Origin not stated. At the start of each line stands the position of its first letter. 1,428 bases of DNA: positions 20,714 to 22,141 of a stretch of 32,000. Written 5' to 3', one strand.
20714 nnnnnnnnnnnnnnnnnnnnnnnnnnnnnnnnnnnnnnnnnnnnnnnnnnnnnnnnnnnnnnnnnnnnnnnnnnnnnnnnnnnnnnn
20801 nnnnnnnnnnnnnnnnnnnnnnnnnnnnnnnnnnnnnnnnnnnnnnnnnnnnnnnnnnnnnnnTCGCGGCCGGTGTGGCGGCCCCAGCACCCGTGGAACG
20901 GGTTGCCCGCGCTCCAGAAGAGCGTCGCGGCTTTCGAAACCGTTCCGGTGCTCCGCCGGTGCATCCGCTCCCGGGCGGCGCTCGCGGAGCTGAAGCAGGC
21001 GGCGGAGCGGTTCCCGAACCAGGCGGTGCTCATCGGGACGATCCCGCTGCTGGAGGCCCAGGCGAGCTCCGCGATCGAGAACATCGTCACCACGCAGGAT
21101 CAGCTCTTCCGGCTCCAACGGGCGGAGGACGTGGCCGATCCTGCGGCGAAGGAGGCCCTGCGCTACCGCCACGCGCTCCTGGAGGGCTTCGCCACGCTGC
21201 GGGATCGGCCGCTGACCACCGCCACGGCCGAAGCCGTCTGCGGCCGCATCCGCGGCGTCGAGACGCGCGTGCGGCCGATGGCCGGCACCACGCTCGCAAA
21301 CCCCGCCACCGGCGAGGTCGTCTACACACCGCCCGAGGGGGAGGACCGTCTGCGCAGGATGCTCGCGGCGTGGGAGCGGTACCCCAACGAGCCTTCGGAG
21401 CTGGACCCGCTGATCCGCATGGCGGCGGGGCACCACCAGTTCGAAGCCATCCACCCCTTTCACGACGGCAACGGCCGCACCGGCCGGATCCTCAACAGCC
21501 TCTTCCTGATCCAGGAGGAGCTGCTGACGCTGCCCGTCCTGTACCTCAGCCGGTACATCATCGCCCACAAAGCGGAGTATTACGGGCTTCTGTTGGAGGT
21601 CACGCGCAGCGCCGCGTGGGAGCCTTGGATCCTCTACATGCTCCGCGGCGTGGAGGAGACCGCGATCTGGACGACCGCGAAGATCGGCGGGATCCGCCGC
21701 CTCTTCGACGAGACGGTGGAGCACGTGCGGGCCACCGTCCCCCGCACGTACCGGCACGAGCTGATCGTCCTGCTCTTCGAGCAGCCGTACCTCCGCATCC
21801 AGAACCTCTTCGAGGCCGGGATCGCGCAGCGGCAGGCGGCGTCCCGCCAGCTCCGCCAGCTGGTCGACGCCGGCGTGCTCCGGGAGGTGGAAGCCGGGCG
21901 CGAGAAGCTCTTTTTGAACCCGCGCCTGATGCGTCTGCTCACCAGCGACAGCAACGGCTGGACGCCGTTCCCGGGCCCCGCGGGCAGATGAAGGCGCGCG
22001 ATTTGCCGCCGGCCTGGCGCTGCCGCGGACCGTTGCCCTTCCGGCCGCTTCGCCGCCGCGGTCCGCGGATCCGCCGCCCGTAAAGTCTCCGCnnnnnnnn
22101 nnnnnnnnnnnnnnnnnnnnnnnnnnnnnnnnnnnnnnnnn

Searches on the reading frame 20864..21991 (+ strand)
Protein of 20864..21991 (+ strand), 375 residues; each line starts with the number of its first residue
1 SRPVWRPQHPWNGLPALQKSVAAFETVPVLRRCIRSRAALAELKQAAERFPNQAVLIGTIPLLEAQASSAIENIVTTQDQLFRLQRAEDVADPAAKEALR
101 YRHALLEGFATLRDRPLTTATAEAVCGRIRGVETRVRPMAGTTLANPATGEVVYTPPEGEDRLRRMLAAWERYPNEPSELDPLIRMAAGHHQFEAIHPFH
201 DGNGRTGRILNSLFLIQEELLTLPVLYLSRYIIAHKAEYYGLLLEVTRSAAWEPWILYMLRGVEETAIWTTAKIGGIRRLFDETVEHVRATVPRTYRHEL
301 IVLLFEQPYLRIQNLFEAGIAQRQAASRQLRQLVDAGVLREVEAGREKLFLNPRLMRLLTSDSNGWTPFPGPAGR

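Call 7: search_protein_families(library=pfam, proteins=[window:20864-21991:+], max_evalue=0.01)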
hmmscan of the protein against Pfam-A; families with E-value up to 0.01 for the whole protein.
window:20864-21991:+ (375 aa): 3 families
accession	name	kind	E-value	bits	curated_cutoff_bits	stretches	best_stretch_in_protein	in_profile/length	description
PF21248.3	SoFic-like_C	-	4e-30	104.3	27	1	280-355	1-76/76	Protein adenylyltransferase SoFic-like, C-terminal domain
PF13784.11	Fic_N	-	1.6e-23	82.9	26.7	1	30-109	1-81/82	Fic/DOC family N-terminal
PF02661.23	Fic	-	1.6e-15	58.1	24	1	149-215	29-93/93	Fic/DOC family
